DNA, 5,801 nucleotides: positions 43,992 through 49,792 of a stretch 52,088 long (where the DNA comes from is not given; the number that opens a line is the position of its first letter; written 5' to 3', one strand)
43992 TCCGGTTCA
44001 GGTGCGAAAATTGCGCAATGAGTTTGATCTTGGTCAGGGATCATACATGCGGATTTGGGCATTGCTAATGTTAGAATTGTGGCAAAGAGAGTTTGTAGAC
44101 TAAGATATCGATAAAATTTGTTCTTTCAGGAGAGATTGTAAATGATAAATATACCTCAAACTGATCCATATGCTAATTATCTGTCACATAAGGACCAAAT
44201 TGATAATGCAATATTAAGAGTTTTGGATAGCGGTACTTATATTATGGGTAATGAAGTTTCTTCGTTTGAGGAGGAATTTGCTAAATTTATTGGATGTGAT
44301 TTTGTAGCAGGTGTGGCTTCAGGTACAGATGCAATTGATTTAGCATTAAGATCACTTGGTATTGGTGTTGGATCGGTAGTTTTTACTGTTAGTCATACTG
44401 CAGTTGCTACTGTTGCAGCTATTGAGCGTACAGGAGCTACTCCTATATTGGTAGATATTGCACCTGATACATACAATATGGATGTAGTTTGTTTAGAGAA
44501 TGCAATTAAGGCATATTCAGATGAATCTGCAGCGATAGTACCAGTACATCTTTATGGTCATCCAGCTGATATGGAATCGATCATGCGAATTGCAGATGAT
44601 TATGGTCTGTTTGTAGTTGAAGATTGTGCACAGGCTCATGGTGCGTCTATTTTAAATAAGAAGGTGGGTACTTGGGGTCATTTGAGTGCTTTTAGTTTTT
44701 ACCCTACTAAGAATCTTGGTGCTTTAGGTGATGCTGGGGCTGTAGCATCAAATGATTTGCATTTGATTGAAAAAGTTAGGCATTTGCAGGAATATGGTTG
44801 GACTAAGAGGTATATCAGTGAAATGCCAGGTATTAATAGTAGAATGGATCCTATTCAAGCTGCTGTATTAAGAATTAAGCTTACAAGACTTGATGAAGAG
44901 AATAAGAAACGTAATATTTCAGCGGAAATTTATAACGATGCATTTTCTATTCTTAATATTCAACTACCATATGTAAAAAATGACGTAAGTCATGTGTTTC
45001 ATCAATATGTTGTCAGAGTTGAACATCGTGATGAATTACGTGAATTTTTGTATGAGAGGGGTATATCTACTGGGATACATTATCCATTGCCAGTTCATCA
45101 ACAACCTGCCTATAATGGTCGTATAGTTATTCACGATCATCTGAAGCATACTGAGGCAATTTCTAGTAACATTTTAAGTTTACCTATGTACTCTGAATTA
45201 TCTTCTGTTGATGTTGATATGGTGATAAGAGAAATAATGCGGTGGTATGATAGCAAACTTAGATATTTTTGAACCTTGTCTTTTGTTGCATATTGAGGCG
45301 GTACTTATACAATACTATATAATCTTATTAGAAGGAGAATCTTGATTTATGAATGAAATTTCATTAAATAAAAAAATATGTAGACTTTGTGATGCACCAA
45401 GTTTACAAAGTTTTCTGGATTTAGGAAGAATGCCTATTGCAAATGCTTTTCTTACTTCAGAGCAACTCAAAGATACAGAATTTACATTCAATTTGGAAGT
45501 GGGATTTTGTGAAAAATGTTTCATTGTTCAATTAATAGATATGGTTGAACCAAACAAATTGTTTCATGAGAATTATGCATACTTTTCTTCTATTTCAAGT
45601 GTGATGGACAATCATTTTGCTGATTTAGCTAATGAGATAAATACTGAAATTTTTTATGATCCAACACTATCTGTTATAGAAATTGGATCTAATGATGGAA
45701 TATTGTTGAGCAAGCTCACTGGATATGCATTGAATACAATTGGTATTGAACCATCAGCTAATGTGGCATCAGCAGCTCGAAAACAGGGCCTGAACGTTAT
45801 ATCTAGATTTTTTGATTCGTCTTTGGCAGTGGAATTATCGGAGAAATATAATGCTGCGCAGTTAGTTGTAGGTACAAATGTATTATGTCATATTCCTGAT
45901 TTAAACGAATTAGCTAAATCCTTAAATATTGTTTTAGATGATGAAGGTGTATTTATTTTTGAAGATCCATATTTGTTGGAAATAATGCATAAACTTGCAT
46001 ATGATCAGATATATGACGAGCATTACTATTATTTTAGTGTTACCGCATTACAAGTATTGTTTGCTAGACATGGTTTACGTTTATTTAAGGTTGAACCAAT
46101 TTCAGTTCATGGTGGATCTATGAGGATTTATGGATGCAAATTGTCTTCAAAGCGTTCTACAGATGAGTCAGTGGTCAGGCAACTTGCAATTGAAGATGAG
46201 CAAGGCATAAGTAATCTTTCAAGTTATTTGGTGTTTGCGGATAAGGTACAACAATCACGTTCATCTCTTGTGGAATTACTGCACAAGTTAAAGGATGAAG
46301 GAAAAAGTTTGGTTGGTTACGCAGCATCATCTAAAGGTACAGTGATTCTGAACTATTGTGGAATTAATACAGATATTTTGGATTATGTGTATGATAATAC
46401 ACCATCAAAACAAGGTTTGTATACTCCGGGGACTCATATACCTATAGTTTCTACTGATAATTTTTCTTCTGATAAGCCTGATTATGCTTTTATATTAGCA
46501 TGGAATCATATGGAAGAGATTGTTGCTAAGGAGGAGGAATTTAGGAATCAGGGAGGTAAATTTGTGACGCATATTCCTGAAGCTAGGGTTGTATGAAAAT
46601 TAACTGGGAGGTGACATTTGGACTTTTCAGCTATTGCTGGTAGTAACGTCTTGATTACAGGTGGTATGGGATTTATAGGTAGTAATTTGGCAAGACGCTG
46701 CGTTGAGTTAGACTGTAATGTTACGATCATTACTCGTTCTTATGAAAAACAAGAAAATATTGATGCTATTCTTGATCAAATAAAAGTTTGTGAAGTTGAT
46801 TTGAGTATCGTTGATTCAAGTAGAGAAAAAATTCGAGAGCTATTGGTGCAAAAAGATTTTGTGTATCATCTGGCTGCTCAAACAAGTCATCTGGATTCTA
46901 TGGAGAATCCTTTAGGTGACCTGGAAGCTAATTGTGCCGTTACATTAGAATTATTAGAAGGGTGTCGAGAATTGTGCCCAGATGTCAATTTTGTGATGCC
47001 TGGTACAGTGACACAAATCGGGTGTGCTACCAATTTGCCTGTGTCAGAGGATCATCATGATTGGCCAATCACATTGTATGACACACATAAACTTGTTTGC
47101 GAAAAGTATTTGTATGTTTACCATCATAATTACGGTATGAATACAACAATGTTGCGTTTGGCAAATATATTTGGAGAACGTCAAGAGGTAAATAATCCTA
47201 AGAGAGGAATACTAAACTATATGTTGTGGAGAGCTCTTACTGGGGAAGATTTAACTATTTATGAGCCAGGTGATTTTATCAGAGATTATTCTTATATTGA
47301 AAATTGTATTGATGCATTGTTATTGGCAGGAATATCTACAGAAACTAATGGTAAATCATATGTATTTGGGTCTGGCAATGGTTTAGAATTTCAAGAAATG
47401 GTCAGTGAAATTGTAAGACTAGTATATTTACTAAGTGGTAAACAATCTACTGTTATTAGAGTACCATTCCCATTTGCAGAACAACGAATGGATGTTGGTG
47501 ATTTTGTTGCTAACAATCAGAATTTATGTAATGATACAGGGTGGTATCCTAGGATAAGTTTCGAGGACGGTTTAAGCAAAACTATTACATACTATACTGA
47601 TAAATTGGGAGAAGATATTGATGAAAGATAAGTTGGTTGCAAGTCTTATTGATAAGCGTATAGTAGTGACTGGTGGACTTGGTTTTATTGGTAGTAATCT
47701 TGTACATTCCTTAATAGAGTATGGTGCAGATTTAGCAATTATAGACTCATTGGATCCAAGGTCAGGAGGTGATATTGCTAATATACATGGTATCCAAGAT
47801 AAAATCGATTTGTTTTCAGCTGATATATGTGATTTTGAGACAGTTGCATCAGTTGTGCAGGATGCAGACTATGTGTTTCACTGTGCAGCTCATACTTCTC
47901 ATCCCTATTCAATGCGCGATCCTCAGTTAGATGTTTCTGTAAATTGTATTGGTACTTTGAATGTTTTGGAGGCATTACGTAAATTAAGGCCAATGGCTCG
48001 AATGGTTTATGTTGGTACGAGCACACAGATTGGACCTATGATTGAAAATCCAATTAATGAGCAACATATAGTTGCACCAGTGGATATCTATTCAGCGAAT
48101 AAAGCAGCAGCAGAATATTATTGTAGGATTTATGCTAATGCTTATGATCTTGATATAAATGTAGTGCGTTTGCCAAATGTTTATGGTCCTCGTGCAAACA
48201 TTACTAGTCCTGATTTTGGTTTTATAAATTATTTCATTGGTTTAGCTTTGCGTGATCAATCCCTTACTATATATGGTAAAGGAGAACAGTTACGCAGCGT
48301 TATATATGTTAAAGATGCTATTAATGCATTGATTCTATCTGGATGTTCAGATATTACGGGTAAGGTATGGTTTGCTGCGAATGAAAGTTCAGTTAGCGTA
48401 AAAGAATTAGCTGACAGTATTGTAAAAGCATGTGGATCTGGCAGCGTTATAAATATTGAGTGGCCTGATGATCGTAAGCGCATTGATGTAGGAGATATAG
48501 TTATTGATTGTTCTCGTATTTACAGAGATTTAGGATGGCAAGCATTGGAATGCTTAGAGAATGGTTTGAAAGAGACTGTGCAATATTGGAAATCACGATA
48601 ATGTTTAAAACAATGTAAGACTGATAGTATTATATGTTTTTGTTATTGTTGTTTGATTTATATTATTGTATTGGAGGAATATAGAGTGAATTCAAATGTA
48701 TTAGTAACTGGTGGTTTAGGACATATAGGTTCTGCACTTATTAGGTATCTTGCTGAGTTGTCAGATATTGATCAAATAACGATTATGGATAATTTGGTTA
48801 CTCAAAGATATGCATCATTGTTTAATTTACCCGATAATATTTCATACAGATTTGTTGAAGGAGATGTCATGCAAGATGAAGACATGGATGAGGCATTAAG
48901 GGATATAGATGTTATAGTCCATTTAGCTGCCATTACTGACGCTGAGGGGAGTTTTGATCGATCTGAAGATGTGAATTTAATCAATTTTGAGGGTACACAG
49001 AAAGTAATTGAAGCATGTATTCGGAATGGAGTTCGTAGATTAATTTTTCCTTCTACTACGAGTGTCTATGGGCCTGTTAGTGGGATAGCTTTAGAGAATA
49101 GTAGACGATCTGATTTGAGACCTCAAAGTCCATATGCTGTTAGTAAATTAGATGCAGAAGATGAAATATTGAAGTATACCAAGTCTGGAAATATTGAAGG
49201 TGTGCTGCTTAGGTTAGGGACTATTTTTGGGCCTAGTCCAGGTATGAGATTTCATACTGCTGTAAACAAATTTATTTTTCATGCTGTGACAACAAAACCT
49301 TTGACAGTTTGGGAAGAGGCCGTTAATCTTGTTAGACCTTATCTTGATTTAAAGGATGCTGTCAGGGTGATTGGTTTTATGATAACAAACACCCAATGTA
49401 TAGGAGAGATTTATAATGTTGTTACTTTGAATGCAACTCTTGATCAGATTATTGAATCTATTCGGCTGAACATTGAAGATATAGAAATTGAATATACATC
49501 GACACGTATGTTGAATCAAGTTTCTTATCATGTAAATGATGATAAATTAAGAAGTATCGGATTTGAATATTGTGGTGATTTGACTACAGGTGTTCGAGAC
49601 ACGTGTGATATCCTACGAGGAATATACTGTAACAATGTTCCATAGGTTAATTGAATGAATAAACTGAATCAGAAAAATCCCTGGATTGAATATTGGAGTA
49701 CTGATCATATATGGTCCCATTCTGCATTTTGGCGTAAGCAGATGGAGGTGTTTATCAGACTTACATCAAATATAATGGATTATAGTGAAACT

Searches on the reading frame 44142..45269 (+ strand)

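Call 56: search_protein_families(library=ncbifam, proteins=[window:44142-45269:+], max_evalue=1e-10)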
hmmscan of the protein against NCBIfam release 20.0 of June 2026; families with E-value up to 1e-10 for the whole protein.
window:44142-45269:+ (376 aa): 7 families
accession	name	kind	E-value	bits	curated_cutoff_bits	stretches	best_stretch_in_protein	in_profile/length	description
TIGR03588.1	PseC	equivalog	8.7e-67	225.6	423.5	1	9-367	3-378/380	UDP-4-amino-4,6-dideoxy-N-acetyl-beta-L-altrosamine transaminase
NF008687.0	PRK11706.1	equivalog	3.3e-57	194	375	1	45-369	39-374/375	dTDP-4-amino-4,6-dideoxygalactose transaminase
NF008658.2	PRK11658.1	equivalog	1.7e-53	181.6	631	1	22-365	18-373/379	UDP-4-amino-4-deoxy-L-arabinose aminotransferase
TIGR04181.1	NHT_00031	hypoth_equivalog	9.1e-52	176.1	420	1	25-348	17-357/359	LegC family aminotransferase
TIGR02379.1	ECA_wecE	subfamily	1.5e-47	162.2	434.85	1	51-369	45-375/376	dTDP-4-amino-4,6-dideoxy-D-glucose transaminase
TIGR04427.1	PLP_DesI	equivalog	8.8e-44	150.2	650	1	36-367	51-380/390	dTDP-4-dehydro-6-deoxyglucose aminotransferase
NF011936.0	PRK15407.1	equivalog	1.5e-40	139.2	423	1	16-219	45-251/440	lipopolysaccharide biosynthesis protein RfbH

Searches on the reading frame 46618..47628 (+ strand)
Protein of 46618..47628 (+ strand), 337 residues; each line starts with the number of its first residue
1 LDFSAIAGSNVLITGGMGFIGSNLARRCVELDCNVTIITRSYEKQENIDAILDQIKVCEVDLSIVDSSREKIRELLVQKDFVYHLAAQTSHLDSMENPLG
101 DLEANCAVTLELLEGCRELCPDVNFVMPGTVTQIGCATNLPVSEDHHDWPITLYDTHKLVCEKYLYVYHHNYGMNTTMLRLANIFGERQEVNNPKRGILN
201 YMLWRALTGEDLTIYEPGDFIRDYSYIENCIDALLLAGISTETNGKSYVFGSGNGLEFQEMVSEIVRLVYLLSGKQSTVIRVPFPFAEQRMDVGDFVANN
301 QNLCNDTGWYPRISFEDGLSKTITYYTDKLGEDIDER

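Call 56: search_protein_families(library=ncbifam, proteins=[window:46618-47628:+], max_evalue=1e-10)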
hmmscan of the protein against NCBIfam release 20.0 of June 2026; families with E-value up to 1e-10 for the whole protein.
window:46618-47628:+ (337 aa): 9 families
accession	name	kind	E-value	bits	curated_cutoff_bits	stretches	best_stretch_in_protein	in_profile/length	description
TIGR01181.1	dTDP_gluc_dehyt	equivalog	4.5e-32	111.4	365.1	1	11-329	2-314/321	dTDP-glucose 4,6-dehydratase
TIGR01179.1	galE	equivalog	1.7e-24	86.3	262.3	1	10-314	1-312/332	UDP-glucose 4-epimerase GalE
TIGR04180.1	EDH_00030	hypoth_equivalog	1.8e-23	83.1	475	1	11-312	1-295/297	NAD-dependent 4,6-dehydratase LegB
NF011728.1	PRK15181.1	equivalog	5.3e-22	78.3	760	1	7-329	14-340/348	Vi polysaccharide biosynthesis UDP-N-acetylglucosaminuronic acid C-4 epimerase TviC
NF007490.0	PRK10084.1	subfamily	4.8e-21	75.1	649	1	149-328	162-336/361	dTDP-glucose 4,6-dehydratase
NF007582.0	PRK10217.1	equivalog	7e-20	71.4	698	1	150-327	156-332/355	dTDP-glucose 4,6-dehydratase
NF008872.0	PRK11908.1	equivalog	1.2e-15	57.5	294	1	10-332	3-341/349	bifunctional UDP-4-keto-pentose/UDP-xylose synthase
TIGR02197.1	heptose_epim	equivalog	3.9e-15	55.8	274.6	1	11-326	1-313/316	ADP-glyceromanno-heptose 6-epimerase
NF043036.1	ErythonDh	equivalog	4.3e-14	52.4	325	1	10-184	2-179/321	D-erythronate dehydrogenase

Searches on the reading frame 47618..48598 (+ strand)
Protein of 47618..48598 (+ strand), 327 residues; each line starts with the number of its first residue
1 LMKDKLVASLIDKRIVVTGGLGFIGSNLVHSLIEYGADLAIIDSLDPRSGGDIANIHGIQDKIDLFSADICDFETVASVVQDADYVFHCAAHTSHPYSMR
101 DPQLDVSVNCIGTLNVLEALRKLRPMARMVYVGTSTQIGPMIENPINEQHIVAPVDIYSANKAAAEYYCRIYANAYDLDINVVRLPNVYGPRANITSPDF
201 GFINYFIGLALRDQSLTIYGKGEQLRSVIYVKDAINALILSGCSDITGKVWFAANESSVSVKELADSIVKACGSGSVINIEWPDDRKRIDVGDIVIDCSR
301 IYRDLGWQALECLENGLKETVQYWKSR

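Call 56: search_protein_families(library=ncbifam, proteins=[window:47618-48598:+], max_evalue=1e-10)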
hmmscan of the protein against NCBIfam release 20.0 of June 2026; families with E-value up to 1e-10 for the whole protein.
window:47618-48598:+ (327 aa): 17 families
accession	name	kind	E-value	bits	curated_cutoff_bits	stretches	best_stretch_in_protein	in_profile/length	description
TIGR01181.1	dTDP_gluc_dehyt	equivalog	2.5e-48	164.8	365.1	1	14-325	1-312/321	dTDP-glucose 4,6-dehydratase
TIGR04180.1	EDH_00030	hypoth_equivalog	1.6e-39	135.8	475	1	15-308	1-293/297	NAD-dependent 4,6-dehydratase LegB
NF007582.0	PRK10217.1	equivalog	4e-28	98.5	698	1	13-324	2-331/355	dTDP-glucose 4,6-dehydratase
TIGR01179.1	galE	equivalog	6.9e-28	97.4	262.3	1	14-322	1-323/332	UDP-glucose 4-epimerase GalE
NF007490.0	PRK10084.1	subfamily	1.1e-27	96.9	649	1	148-324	157-334/361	dTDP-glucose 4,6-dehydratase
NF011728.1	PRK15181.1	equivalog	6.4e-25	87.9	760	1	5-264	10-274/348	Vi polysaccharide biosynthesis UDP-N-acetylglucosaminuronic acid C-4 epimerase TviC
TIGR02622.1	CDP_4_6_dhtase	equivalog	1.3e-21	77.1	278.45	1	12-178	4-174/352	CDP-glucose 4,6-dehydratase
NF043036.1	ErythonDh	equivalog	1.6e-20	73.6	325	1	14-189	2-180/321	D-erythronate dehydrogenase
TIGR02197.1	heptose_epim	equivalog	4.8e-18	65.4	274.6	1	15-288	1-277/316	ADP-glyceromanno-heptose 6-epimerase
NF041015.1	UDPsulfquin_syn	equivalog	2.9e-16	59.4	575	1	59-281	64-320/384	UDP-sulfoquinovose synthase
NF042423.1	oxyalk_red_Shew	equivalog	5.3e-15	55.3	580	1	13-271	9-256/331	2-alkyl-3-oxoalkanoate reductase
NF042422.1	oxyalk_red_OleD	equivalog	1.3e-14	54.4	580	1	14-277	2-255/329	2-alkyl-3-oxoalkanoate reductase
TIGR01214.1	rmlD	equivalog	1.5e-14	53.8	224.05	1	14-274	1-228/285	dTDP-4-dehydrorhamnose reductase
NF008360.0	PRK11150.1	equivalog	9.9e-14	51.2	452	1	15-287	2-269/310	ADP-glyceromanno-heptose 6-epimerase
TIGR03466.1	HpnA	hypoth_equivalog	4.9e-13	48.7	367.65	1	14-184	2-166/327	hopanoid-associated sugar epimerase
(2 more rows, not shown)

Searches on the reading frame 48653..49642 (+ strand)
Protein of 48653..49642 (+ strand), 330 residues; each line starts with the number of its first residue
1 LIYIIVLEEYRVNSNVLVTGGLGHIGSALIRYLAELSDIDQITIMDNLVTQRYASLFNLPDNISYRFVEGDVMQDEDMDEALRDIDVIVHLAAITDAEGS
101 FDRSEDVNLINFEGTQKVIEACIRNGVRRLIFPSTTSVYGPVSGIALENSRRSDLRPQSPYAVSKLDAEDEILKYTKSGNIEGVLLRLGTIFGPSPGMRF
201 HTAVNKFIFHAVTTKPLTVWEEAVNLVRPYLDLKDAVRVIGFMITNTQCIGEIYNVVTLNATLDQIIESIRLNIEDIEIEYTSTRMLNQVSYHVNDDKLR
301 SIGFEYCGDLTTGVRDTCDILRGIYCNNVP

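Call 56: search_protein_families(library=ncbifam, proteins=[window:48653-49642:+], max_evalue=1e-10)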
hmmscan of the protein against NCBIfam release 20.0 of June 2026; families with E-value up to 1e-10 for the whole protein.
window:48653-49642:+ (330 aa): 18 families
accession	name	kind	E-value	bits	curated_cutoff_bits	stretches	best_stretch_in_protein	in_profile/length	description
TIGR01181.1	dTDP_gluc_dehyt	equivalog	2.4e-35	122.1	365.1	1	16-319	2-309/321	dTDP-glucose 4,6-dehydratase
TIGR01179.1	galE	equivalog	2.5e-25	89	262.3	1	15-196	1-181/332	UDP-glucose 4-epimerase GalE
TIGR04180.1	EDH_00030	hypoth_equivalog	1.5e-23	83.3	475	1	16-286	1-269/297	NAD-dependent 4,6-dehydratase LegB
TIGR02197.1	heptose_epim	equivalog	3.5e-21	75.7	274.6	1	16-282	1-269/316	ADP-glyceromanno-heptose 6-epimerase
NF043036.1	ErythonDh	equivalog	2.9e-20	72.7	325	1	15-192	2-180/321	D-erythronate dehydrogenase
NF007956.0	PRK10675.1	subfamily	4.6e-17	62.2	394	1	15-174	2-161/338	UDP-glucose 4-epimerase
NF042422.1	oxyalk_red_OleD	equivalog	7e-17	61.8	580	1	15-195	2-172/329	2-alkyl-3-oxoalkanoate reductase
TIGR03466.1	HpnA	hypoth_equivalog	5.4e-16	58.4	367.65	1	15-270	2-242/327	hopanoid-associated sugar epimerase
TIGR03589.1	PseB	equivalog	5.8e-16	58.3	407.75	1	13-142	4-132/324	UDP-N-acetylglucosamine 4,6-dehydratase (inverting)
NF042423.1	oxyalk_red_Shew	equivalog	4.4e-15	55.6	580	1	14-195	9-178/331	2-alkyl-3-oxoalkanoate reductase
NF007582.0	PRK10217.1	equivalog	3.5e-13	49.4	698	1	15-262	3-257/355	dTDP-glucose 4,6-dehydratase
NF008872.0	PRK11908.1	equivalog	1.5e-12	47.2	294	1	15-257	3-252/349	bifunctional UDP-4-keto-pentose/UDP-xylose synthase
TIGR01746.1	Thioester-redct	subfamily_domain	1.6e-12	47.4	213.35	1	67-282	65-292/371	thioester reductase domain-containing protein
NF007490.0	PRK10084.1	subfamily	2.2e-12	46.7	649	0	16-122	3-111/361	dTDP-glucose 4,6-dehydratase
NF005998.1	PRK08125.1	equivalog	3e-12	45.7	777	1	11-258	313-567/649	bifunctional UDP-4-amino-4-deoxy-L-arabinose formyltransferase/UDP-glucuronic acid oxidase ArnA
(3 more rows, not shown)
